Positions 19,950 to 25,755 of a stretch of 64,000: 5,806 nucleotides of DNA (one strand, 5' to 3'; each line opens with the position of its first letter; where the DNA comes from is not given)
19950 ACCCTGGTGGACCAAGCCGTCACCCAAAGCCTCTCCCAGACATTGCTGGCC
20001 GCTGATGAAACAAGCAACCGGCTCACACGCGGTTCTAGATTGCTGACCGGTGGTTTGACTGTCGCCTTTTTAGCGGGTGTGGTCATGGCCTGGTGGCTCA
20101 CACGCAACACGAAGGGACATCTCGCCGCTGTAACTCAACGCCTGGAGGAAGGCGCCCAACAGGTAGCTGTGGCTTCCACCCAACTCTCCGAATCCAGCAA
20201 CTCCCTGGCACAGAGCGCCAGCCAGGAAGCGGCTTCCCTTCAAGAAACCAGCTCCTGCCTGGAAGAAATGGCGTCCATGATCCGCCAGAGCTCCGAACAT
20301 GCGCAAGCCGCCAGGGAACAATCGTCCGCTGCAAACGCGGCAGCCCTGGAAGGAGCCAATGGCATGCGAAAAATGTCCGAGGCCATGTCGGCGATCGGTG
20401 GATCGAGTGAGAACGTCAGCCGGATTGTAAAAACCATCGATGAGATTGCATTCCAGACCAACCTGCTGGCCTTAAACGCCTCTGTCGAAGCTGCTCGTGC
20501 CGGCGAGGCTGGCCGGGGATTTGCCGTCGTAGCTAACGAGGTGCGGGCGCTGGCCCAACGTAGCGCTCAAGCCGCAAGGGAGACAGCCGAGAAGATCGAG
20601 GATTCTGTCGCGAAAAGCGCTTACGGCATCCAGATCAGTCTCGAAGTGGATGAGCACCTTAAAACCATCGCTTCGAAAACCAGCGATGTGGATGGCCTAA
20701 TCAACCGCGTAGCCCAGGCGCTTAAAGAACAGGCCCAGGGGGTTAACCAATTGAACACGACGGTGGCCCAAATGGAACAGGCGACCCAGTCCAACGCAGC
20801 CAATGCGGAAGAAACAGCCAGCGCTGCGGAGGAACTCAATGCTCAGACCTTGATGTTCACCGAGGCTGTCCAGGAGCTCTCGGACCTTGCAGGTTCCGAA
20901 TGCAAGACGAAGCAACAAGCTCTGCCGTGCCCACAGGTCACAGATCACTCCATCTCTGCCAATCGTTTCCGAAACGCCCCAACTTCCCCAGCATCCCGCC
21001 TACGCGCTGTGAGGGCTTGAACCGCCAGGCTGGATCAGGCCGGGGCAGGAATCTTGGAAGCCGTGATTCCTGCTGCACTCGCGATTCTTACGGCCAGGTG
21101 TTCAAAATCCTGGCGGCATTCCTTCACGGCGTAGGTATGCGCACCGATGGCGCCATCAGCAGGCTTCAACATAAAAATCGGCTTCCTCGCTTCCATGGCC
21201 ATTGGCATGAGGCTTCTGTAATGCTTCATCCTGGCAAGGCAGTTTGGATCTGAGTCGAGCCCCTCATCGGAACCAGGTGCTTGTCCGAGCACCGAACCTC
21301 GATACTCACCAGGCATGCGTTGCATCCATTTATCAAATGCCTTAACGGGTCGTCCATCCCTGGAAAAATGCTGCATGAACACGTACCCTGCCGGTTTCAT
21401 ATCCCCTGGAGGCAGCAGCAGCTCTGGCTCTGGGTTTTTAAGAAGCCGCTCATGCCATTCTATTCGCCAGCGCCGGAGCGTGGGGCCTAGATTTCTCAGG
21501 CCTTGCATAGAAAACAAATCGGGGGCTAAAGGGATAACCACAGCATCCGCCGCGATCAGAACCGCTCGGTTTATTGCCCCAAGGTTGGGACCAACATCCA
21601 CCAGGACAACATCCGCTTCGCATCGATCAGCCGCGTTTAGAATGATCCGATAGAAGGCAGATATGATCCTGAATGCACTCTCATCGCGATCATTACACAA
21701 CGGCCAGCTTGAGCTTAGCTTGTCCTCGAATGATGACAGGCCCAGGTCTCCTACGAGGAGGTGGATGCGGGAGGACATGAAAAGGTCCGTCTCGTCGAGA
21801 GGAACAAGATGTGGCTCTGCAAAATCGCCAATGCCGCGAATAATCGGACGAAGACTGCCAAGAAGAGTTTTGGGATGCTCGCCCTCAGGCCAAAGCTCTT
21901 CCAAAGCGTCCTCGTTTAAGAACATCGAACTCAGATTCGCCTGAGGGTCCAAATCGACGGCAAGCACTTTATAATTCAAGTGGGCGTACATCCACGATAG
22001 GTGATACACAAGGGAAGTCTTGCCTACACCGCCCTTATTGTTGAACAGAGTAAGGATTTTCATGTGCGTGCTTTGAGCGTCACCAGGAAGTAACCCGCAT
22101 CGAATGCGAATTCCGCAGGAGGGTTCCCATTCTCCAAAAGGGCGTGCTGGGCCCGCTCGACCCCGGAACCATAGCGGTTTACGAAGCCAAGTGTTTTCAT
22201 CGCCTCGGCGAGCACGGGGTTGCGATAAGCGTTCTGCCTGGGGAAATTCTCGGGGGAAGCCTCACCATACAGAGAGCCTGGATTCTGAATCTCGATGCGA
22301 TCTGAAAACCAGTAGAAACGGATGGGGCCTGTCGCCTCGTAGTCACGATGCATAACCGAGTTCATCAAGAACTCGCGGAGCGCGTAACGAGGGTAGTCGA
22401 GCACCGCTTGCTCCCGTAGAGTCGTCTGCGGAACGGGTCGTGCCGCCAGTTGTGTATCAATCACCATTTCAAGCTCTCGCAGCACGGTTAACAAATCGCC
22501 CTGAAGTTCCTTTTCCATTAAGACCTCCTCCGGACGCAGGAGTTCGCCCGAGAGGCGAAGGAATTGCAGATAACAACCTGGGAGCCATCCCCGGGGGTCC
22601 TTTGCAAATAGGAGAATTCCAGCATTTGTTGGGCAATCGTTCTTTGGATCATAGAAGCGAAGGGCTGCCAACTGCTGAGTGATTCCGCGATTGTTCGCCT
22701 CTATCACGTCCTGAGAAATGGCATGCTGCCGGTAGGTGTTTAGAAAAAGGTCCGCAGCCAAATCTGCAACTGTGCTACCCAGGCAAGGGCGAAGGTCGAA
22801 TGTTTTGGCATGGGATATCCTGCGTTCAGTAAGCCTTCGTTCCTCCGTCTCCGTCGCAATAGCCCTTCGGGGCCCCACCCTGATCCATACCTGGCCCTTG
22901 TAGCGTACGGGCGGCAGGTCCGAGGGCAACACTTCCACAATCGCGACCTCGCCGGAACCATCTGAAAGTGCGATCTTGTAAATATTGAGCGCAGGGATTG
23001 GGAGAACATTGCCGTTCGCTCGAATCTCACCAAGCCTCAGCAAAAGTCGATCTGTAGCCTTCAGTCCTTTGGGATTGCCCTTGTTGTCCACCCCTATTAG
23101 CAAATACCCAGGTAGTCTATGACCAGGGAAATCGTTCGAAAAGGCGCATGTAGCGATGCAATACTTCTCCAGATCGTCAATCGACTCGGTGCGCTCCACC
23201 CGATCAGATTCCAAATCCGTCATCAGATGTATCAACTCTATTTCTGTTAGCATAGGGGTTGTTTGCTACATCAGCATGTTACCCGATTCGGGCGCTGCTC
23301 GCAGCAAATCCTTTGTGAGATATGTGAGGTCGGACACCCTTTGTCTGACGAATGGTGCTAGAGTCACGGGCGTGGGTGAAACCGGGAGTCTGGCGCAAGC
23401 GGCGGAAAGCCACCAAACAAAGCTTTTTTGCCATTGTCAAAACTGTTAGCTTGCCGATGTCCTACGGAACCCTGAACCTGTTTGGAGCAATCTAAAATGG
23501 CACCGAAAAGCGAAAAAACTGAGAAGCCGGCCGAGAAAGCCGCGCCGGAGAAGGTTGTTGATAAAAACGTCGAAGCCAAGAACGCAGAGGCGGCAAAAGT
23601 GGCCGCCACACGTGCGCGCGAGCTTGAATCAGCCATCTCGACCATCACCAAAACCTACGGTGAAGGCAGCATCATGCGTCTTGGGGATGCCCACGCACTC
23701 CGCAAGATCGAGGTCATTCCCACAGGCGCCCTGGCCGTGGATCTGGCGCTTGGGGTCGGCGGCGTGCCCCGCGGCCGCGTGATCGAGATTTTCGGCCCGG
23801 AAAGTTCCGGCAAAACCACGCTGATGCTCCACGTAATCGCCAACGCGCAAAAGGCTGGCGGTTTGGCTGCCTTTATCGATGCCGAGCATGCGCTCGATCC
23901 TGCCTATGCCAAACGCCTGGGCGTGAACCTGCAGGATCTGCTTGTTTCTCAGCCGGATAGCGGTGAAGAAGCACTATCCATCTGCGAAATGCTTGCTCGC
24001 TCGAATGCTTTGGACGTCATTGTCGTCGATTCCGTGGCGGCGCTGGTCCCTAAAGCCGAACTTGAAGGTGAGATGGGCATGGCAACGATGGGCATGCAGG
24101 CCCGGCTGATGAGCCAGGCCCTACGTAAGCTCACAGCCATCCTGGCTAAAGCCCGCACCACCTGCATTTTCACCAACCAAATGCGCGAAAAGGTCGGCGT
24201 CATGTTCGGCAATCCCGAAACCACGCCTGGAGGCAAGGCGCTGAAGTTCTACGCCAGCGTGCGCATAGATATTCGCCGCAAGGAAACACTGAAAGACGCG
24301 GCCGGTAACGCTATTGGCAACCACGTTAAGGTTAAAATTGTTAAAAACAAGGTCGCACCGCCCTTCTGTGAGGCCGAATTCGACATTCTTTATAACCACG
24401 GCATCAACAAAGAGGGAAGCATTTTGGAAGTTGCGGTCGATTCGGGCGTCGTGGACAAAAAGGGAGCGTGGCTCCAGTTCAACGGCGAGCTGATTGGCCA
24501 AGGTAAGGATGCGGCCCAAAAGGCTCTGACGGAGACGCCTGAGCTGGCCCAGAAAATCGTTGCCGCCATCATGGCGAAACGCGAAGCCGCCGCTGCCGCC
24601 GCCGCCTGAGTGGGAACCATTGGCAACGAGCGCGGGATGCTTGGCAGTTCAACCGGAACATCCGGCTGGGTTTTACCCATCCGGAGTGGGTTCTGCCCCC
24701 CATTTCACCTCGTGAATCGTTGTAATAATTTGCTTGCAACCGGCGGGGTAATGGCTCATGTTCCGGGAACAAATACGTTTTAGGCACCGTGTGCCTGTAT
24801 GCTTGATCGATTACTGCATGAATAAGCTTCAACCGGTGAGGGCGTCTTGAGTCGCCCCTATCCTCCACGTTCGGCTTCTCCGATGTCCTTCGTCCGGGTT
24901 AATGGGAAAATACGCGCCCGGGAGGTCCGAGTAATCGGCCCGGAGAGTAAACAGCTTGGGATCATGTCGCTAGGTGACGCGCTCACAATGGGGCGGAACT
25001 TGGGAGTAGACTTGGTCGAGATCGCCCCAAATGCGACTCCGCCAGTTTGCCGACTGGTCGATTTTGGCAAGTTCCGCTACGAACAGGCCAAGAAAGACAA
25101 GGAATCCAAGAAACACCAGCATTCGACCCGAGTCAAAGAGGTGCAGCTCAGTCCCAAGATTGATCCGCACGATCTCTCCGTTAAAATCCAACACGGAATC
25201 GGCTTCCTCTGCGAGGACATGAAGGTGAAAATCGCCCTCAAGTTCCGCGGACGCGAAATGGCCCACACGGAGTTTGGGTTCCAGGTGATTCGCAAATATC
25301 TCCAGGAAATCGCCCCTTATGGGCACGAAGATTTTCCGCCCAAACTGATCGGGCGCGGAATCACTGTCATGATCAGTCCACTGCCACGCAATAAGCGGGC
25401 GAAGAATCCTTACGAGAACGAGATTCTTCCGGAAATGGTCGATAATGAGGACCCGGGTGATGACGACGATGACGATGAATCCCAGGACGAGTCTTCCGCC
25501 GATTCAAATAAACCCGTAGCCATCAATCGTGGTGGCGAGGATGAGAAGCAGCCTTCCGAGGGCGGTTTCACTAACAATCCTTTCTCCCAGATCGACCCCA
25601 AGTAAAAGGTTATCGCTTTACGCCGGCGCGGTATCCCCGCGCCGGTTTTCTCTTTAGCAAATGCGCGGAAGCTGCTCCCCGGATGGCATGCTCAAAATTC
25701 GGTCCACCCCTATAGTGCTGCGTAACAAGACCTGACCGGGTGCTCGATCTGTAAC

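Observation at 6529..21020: CheY-less chemosensory supercluster in two divergent operons, with a sigma54 activator, a STAS-fused receiver and HDOD genes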

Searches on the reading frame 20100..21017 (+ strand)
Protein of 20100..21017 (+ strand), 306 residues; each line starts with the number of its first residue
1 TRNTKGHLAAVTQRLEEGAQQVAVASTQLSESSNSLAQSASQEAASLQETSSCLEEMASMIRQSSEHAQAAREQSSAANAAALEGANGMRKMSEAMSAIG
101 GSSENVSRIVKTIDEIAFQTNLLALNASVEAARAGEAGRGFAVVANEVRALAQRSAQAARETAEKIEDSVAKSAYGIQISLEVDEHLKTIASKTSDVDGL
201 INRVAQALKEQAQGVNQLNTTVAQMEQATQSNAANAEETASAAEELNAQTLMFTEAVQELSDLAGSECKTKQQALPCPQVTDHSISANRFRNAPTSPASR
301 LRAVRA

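Call 63: search_solved_structures(query=window:20100-21017:+, max_evalue=1e-10, show_alignments=5)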
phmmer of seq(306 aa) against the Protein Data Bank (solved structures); distinct sequences matched with E-value up to 1e-10: 13.
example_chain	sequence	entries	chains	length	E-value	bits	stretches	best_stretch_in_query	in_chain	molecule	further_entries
6s1k_E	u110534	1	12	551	3.2e-45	158.3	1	2-258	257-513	Methyl-accepting chemotaxis protein I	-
8c5v_I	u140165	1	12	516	4.1e-45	158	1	2-257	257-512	Methyl-accepting chemotaxis protein I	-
3zx6_A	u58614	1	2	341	5.8e-45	157.5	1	15-258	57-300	HAMP, METHYL-ACCEPTING CHEMOTAXIS PROTEIN I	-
1qu7_A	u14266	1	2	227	4.2e-42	148.1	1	41-258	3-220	METHYL-ACCEPTING CHEMOTAXIS PROTEIN I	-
31cj_A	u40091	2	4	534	1.6e-31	113.5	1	22-247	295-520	Aerotaxis receptor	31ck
3ja6_H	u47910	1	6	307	4.5e-23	85.8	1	28-261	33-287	Methyl-accepting chemotaxis protein 2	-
2ch7_B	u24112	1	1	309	5.5e-23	85.6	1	103-261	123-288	METHYL-ACCEPTING CHEMOTAXIS PROTEIN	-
2ch7_A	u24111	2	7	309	2.5e-22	83.4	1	28-261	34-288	METHYL-ACCEPTING CHEMOTAXIS PROTEIN | Methyl-accepting chemotaxis protein 2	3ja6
3g6b_A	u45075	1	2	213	2.3e-15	60.6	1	89-224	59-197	Methyl-accepting chemotaxis protein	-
3g67_A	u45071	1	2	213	4.2e-15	59.8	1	89-222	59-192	Methyl-accepting chemotaxis protein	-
4jpb_B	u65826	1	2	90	6.4e-15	59.2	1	96-173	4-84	Methyl-accepting chemotaxis protein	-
3ur1_C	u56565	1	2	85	3.9e-14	56.6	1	99-173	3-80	Methyl-accepting chemotaxis protein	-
6s18_A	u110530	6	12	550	5.4e-14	56.1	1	5-248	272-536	Aromatic acid chemoreceptor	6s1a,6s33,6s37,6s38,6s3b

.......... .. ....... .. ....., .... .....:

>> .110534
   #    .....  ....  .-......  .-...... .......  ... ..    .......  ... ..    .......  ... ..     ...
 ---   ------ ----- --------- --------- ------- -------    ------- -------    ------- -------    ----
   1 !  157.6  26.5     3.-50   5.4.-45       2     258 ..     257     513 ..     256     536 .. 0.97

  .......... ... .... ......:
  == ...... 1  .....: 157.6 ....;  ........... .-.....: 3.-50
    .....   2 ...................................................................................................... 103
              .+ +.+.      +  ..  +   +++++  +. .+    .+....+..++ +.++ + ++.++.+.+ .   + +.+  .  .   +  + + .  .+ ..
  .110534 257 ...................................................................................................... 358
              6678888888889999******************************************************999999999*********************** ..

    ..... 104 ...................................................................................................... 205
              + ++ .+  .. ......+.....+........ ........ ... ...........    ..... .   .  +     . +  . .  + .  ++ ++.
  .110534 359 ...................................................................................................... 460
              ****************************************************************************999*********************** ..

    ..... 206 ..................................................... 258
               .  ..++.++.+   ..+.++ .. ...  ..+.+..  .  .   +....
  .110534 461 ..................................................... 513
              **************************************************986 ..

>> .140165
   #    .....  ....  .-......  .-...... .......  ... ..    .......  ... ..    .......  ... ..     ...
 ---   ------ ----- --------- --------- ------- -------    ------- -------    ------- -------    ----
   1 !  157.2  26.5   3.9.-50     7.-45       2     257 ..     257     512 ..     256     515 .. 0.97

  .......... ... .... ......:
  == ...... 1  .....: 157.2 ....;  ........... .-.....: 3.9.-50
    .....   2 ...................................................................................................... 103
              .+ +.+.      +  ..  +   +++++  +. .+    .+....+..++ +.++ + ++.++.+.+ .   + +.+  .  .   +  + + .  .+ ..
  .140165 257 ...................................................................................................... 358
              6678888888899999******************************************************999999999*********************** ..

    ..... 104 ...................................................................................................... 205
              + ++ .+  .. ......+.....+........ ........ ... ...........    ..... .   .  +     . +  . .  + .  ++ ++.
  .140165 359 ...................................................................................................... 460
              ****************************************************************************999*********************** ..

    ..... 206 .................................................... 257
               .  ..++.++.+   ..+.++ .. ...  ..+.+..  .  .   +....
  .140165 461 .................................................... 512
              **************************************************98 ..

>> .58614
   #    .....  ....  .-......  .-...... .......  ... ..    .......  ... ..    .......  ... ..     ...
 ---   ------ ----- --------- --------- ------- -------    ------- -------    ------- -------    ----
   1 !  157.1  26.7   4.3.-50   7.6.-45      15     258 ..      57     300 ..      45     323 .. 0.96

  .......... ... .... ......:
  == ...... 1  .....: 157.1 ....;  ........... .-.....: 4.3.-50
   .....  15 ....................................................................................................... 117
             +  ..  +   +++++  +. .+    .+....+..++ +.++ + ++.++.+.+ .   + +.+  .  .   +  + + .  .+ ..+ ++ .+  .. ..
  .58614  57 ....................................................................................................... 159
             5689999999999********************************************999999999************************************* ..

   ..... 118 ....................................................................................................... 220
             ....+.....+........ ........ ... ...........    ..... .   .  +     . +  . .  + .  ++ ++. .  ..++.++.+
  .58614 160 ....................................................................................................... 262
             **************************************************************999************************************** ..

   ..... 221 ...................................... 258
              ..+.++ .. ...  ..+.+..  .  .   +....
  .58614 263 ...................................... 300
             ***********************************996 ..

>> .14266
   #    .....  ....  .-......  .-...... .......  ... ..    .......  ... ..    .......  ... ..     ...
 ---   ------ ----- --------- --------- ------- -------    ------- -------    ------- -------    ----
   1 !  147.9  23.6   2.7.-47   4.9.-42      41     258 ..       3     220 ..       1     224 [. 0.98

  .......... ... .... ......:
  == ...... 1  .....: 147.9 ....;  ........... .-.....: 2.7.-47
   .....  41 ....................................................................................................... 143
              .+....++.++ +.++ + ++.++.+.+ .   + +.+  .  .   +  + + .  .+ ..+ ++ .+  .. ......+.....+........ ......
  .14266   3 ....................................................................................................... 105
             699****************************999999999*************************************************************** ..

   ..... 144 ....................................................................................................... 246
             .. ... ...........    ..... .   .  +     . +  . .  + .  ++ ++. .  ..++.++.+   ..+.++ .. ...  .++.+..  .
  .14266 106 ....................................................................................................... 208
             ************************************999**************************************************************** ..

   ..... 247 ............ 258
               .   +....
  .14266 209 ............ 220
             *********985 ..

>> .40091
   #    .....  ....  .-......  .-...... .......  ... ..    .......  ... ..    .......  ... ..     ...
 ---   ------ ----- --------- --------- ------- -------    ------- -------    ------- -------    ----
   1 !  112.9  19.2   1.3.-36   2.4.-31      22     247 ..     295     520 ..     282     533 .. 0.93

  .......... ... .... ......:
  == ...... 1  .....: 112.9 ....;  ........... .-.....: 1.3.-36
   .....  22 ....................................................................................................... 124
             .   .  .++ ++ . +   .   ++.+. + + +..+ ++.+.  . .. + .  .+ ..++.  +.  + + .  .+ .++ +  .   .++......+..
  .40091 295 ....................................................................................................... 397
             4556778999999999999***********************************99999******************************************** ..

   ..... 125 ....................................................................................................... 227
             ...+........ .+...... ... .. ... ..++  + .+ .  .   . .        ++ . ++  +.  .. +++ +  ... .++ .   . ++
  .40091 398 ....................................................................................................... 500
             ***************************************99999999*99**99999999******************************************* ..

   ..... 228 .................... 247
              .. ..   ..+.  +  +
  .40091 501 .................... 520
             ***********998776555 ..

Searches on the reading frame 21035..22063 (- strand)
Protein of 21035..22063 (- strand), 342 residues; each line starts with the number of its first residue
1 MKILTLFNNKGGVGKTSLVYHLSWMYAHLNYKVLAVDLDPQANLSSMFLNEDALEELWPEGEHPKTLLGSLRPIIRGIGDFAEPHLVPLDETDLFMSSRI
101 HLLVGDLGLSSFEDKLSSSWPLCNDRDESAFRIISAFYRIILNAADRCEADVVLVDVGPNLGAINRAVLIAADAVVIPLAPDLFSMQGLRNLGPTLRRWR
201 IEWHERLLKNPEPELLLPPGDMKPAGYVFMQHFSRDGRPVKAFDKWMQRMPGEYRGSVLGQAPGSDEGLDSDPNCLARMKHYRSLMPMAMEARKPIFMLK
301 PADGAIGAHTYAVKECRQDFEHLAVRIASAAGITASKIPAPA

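Call 7: search_protein_families(library=pfam, proteins=[window:21035-22063:-], max_evalue=0.001)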
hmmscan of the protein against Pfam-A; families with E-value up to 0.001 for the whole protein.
window:21035-22063:- (342 aa): 5 families
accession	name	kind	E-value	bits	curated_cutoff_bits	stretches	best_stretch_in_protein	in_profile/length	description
PF13614.12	AAA_31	-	2.4e-25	89.9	27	1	1-199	1-167/177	AAA domain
PF01656.29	CbiA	-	2.8e-12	47.2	25.4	1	5-129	2-54/125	CobQ/CobB/MinD/ParA nucleotide binding domain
PF02374.21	ArsA_ATPase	-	2.3e-05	24.2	24.3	1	6-50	5-49/305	Anion-transporting ATPase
PF06564.18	CBP_BcsQ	-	4.6e-05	23.5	21.3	1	1-52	1-51/234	Cellulose biosynthesis protein BcsQ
PF09140.17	MipZ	-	0.00017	21.4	20.7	0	4-50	3-49/262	ATPase MipZ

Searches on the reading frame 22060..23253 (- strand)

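Call 7: search_protein_families(library=pfam, proteins=[window:22060-23253:-], max_evalue=0.001)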
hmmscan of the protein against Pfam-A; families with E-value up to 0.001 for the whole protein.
window:22060-23253:- (397 aa): 2 families
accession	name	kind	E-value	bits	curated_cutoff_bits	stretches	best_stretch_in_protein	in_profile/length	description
PF13749.12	HATPase_c_4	-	2.1e-18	66.5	26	1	310-393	3-89/89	Putative ATP-dependent DNA helicase recG C-terminal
PF04326.19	SLFN_AlbA_2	-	3.2e-12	47.5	25.3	1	15-129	1-113/118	Schlafen, AlbA_2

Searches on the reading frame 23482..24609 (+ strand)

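Call 7: search_protein_families(library=pfam, proteins=[window:23482-24609:+], max_evalue=0.001)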
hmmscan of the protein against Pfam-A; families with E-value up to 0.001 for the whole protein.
window:23482-24609:+ (375 aa): 6 families
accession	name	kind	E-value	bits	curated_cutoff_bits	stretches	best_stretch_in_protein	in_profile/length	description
PF00154.27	RecA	-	5.2e-130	433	27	1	47-309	2-262/262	recA bacterial DNA recombination protein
PF21096.2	RecA_C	-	8.7e-17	61.4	27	1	312-366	1-55/57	RecA C-terminal domain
PF08423.17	Rad51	-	3.5e-08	33.5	22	1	77-267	6-212/244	Rad51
PF06745.19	ATPase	-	8e-07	29.1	26.6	1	80-236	2-166/231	KaiC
PF01637.24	ATPase_2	-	1.4e-05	25.4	33.2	1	100-156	22-69/225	ATPase domain predominantly from Archaea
PF13479.12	AAA_24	-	0.00037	20.8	27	1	100-189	4-77/195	AAA domain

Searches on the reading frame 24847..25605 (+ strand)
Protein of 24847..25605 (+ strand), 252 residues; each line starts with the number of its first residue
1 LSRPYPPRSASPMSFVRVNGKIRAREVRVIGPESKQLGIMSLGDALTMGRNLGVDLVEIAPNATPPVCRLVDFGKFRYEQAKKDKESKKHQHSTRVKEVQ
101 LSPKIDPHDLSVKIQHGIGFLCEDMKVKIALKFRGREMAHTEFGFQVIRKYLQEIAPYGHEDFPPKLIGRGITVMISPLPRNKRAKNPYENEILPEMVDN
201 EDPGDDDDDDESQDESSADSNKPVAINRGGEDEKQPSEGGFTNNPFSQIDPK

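Call 7: search_protein_families(library=pfam, proteins=[window:24847-25605:+], max_evalue=0.001)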
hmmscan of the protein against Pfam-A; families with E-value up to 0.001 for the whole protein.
window:24847-25605:+ (252 aa): 2 families
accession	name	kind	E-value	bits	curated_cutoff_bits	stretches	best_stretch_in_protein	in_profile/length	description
PF05198.21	IF3_N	-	2.4e-29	101.8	26.9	1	18-86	1-69/70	Translation initiation factor IF-3, N-terminal domain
PF00707.27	IF3_C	-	3.2e-24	85.1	34.8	1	95-178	2-85/86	Translation initiation factor IF-3, C-terminal domain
